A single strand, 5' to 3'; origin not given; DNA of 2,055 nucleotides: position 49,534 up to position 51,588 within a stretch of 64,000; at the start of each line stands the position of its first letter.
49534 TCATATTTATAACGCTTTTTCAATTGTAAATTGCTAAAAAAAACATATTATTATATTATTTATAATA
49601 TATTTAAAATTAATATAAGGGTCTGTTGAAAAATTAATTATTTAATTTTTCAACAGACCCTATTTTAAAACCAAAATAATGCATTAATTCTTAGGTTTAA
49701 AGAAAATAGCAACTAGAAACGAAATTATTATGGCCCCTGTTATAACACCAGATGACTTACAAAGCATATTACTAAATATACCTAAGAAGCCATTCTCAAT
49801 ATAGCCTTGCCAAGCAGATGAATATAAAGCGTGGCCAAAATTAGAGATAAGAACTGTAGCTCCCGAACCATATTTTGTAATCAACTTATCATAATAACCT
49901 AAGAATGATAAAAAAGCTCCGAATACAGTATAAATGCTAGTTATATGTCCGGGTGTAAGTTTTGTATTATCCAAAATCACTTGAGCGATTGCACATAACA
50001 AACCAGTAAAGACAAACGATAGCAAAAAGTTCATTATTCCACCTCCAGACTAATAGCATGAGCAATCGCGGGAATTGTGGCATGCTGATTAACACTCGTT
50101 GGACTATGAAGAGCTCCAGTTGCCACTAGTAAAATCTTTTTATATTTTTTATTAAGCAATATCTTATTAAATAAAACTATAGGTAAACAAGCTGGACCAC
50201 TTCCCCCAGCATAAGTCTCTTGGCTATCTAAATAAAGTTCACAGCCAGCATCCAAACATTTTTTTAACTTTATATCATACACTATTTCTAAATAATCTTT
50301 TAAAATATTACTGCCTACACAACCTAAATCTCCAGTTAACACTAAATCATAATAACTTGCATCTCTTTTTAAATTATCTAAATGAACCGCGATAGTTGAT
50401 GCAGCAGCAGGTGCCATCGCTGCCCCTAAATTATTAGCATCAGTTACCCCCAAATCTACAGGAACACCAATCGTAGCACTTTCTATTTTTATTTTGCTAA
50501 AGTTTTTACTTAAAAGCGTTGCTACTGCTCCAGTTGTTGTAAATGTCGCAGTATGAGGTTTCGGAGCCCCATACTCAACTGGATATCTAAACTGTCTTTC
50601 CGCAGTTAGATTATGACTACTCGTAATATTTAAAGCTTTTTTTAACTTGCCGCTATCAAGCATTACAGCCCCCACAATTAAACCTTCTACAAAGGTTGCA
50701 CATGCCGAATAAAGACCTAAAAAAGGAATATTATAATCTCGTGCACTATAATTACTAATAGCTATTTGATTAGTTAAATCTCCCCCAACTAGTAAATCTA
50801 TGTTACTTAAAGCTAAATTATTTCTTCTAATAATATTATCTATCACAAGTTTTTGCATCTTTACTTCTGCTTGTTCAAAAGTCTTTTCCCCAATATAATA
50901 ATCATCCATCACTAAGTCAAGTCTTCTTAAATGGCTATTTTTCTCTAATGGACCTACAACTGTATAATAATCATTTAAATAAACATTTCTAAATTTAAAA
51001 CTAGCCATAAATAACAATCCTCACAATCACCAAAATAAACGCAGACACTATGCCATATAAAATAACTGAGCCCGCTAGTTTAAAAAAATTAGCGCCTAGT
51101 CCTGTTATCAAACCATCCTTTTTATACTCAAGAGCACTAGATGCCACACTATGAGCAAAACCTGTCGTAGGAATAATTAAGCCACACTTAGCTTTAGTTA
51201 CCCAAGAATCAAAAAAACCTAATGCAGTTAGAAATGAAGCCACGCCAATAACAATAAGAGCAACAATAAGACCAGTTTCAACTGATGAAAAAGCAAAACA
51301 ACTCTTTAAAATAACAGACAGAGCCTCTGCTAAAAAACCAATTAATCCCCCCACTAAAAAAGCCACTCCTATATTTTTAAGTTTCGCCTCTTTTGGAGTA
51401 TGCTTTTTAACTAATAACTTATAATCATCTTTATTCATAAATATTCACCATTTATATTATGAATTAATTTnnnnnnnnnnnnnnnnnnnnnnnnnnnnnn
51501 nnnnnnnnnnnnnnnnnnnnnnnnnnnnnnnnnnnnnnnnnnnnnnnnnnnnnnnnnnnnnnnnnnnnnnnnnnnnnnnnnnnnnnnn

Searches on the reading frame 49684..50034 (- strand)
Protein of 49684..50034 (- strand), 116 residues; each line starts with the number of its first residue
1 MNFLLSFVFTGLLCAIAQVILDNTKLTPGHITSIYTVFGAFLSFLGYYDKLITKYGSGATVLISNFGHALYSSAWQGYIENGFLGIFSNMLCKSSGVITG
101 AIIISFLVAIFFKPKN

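Call 3: search_protein_families(library=pfam, proteins=[window:49684-50034:-], max_evalue=0.1)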
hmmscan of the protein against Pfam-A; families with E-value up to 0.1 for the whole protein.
window:49684-50034:- (116 aa): 1 family
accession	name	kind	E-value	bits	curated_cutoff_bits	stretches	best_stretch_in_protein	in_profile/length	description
PF03862.18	SpoVAC_SpoVAEB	-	6.8e-23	81.6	25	1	2-110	1-116/117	SpoVAC/SpoVAEB sporulation membrane protein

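Call 4: search_protein_families(library=ncbifam, proteins=[window:49684-50034:-], max_evalue=0.1)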
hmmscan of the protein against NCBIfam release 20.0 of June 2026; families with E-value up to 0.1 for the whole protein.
window:49684-50034:- (116 aa): 2 families
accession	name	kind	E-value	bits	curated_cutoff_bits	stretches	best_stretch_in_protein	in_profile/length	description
TIGR02839.1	spore_V_AE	equivalog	3.5e-30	104.6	131.1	1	3-115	1-113/114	stage V sporulation protein AE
TIGR02838.1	spore_V_AC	equivalog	1.3e-08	34.7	164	1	2-111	19-136/141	stage V sporulation protein AC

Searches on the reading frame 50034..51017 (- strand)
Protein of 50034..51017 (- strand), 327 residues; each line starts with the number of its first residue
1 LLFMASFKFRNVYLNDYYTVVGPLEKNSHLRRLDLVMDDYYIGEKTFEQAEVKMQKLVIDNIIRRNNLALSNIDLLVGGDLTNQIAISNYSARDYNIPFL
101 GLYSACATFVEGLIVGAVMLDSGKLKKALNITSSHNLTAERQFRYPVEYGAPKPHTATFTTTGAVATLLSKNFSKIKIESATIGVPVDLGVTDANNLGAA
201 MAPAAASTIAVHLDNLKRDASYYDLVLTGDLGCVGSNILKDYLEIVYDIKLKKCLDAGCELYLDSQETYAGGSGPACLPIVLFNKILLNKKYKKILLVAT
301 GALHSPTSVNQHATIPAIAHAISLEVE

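Call 3: search_protein_families(library=pfam, proteins=[window:50034-51017:-], max_evalue=0.1)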
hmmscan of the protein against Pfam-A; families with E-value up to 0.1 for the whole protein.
window:50034-51017:- (327 aa): 2 families
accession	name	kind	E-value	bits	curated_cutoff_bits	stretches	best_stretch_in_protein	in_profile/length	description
PF07451.17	SpoVAD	-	1.5e-107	359.6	22.1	1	11-325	10-329/329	Stage V sporulation protein AD (SpoVAD)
PF08545.16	ACP_syn_III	-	0.00057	20.2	24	1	104-135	5-36/80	3-Oxoacyl-[acyl-carrier-protein (ACP)] synthase III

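Call 4: search_protein_families(library=ncbifam, proteins=[window:50034-51017:-], max_evalue=0.1)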
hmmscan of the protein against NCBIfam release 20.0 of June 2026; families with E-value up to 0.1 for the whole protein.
window:50034-51017:- (327 aa): 7 families
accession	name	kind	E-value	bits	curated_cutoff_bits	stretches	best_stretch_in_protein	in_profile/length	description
NF006160.0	PRK08304.1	subfamily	6.5e-111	370.2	402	1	8-326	11-335/337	stage V sporulation protein AD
TIGR02845.1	spore_V_AD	equivalog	2.5e-106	355.1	411.8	1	11-325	9-327/327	stage V sporulation protein AD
NF009069.0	PRK12404.1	subfamily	1.4e-99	333.3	442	1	17-326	19-333/338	stage V sporulation protein AD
TIGR00747.1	fabH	subfamily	0.00053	19.2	292.1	0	97-134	103-140/322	beta-ketoacyl-ACP synthase III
NF006829.0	PRK09352.1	subfamily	0.0025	16.9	249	1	60-133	62-141/322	beta-ketoacyl-ACP synthase 3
NF006720.0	PRK09258.1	equivalog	0.013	14.8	285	0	104-170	121-193/338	3-oxoacyl-ACP synthase III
NF010603.0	PRK13999.1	equivalog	0.082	12.7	320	0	161-207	102-148/201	K(+)-transporting ATPase subunit C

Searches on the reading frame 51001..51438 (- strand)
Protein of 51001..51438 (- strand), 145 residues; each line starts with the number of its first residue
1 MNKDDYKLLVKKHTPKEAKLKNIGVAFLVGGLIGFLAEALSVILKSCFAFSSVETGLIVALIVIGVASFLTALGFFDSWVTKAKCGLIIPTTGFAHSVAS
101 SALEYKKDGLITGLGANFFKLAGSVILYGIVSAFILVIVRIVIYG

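Call 3: search_protein_families(library=pfam, proteins=[window:51001-51438:-], max_evalue=0.1)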
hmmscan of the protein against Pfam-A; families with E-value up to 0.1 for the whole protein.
window:51001-51438:- (145 aa): 4 families
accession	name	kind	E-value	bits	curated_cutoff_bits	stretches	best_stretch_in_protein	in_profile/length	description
PF03862.18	SpoVAC_SpoVAEB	-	4.7e-24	85.4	25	1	24-138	3-116/117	SpoVAC/SpoVAEB sporulation membrane protein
PF23000.2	ChitinSynthase_IV_N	-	0.018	14.4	23.5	1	40-86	182-227/390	Chitin synthase N-terminal putative transporter domain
PF20988.2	SidF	-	0.06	11.8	27.1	1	10-69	667-722/839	Phosphoinositide phosphatase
PF13038.11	DUF3899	-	0.078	13.8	23.4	0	60-142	10-85/88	Domain of unknown function (DUF3899)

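Call 4: search_protein_families(library=ncbifam, proteins=[window:51001-51438:-], max_evalue=0.1)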
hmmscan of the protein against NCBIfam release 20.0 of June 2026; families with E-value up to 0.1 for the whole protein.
window:51001-51438:- (145 aa): 3 families
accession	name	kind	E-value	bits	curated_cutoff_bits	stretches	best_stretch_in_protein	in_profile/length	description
TIGR02838.1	spore_V_AC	equivalog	2.2e-37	127.9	164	1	5-143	2-140/141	stage V sporulation protein AC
TIGR02839.1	spore_V_AE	equivalog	9.8e-09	35.5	131.1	1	25-139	3-109/114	stage V sporulation protein AE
NF011366.0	PRK14785.1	subfamily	0.02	14.8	256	1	12-40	121-149/198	lipoprotein signal peptidase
